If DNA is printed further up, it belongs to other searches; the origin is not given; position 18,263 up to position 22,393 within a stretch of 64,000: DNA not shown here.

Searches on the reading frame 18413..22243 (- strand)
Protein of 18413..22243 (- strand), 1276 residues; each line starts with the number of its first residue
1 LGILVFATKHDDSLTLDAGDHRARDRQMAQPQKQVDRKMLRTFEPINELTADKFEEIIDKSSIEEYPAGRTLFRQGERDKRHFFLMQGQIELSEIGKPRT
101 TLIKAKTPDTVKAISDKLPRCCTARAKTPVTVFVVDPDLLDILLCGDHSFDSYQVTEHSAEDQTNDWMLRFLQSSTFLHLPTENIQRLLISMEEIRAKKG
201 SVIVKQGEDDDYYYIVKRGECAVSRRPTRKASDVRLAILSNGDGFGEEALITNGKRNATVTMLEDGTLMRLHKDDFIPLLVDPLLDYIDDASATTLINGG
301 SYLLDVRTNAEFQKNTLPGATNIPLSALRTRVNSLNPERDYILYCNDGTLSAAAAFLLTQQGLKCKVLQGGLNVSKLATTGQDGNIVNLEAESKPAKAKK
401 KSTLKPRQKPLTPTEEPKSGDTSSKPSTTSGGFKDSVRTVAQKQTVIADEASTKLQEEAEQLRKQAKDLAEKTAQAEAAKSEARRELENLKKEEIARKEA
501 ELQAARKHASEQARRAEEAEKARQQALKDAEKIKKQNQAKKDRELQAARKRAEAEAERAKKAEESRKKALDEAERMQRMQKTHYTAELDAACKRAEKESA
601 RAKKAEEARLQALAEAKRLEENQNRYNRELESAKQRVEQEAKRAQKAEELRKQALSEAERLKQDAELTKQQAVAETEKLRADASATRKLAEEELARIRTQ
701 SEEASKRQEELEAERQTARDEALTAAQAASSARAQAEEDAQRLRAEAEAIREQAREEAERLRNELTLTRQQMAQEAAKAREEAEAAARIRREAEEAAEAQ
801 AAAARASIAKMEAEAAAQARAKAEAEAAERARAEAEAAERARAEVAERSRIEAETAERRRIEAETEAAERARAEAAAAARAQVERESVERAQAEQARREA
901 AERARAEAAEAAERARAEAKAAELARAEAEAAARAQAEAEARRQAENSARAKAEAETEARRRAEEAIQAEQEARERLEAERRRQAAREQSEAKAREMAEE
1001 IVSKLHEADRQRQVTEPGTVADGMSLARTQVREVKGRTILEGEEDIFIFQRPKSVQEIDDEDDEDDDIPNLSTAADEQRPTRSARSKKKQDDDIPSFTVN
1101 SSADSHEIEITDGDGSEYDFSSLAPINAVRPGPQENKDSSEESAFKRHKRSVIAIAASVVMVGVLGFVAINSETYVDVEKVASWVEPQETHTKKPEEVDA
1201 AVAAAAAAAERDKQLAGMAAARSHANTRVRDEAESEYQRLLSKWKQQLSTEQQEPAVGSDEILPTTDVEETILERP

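Call 7: search_protein_families(library=pfam, proteins=[window:18413-22243:-])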
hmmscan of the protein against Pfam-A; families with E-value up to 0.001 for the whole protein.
window:18413-22243:- (1276 aa): 2 families
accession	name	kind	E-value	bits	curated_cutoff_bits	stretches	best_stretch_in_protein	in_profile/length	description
PF00027.35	cNMP_binding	-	4.3e-25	88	27.5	2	196-280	3-86/89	Cyclic nucleotide-binding domain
PF00581.25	Rhodanese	-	1e-12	48.8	22.2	1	296-373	8-97/102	Rhodanese-like domain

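Call 33: find_encoding_contigs(protein=window:18413-22162:-, flank=1000, max_places=3)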
Protein window:18413-22162:- (1249 aa): no gene with exactly this product is on record in the collection.

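Call 53: search_protein_families(library=ncbifam, proteins=[window:18413-22162:-], max_evalue=0.01)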
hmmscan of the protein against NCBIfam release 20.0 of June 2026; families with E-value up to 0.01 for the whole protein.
window:18413-22162:- (1249 aa): 7 families
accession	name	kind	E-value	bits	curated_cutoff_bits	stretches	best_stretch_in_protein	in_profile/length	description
NF058543.1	ActPatMycb56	equivalog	4.8e-12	45.3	460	1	150-241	4-93/317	acetyltransferase Pat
NF007627.0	PRK10287.1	equivalog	9.7e-09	35.4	102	1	274-346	21-95/104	thiosulfate sulfurtransferase PspE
TIGR04271.1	ThiI_C_thiazole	equivalog_domain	1.7e-08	34.5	70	1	266-337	19-94/101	thiazole biosynthesis protein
TIGR02981.1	phageshock_pspE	exception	2.9e-07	30.7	126.3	1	274-346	19-93/101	thiosulfate sulfurtransferase PspE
NF005902.0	PRK07878.1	equivalog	1.2e-05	24.4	647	1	275-345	305-378/392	adenylyltransferase/sulfurtransferase MoeZ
NF005646.0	PRK07411.1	equivalog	0.00012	21.4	633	1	275-347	301-378/390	molybdopterin-synthase adenylyltransferase MoeB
NF001195.0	PRK00162.1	equivalog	0.0018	18.6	102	1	263-346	9-94/108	thiosulfate sulfurtransferase GlpE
